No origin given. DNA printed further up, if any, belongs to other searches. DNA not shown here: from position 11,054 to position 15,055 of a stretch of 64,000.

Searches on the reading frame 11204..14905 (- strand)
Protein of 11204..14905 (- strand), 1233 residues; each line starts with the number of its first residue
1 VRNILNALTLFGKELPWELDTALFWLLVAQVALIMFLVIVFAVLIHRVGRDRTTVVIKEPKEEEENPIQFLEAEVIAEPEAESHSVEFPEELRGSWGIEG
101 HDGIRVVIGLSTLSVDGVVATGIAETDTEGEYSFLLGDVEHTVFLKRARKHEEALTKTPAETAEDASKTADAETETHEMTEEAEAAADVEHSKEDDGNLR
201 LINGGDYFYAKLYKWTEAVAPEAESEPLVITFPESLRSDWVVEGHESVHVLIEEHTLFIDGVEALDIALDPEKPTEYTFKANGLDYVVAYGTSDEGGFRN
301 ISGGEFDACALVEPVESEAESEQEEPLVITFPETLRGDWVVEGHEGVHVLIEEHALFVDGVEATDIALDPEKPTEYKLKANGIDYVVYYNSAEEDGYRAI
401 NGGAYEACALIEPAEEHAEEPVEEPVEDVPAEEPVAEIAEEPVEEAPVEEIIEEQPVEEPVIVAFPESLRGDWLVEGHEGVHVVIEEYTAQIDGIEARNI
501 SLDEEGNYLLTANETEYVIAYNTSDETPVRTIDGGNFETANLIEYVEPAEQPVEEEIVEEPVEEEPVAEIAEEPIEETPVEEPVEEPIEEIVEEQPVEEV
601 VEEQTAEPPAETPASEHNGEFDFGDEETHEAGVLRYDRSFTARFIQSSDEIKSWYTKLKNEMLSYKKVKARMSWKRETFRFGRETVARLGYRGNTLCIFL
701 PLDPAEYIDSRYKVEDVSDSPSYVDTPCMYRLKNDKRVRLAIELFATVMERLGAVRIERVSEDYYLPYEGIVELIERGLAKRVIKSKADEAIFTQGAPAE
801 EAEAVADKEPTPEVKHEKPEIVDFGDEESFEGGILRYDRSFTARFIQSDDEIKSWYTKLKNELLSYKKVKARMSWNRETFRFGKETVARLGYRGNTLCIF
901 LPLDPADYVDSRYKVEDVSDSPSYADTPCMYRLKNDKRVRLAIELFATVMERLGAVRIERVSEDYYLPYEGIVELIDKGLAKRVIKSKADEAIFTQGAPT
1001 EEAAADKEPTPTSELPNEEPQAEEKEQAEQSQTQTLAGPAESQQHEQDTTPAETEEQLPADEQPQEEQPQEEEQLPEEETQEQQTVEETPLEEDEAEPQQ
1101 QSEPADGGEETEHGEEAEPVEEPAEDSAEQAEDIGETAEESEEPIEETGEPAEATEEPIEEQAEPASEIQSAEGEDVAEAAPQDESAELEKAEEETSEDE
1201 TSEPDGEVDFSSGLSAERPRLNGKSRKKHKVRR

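Call 6: search_protein_families(library=pfam, proteins=[window:11204-14905:-])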
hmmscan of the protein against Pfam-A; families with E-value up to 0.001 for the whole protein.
window:11204-14905:- (1233 aa): 1 family
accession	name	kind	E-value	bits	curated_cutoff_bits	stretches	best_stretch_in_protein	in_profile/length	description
PF17595.7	DUF5491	-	1.9e-08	35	27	0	257-294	24-61/68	Family of unknown function (DUF5491)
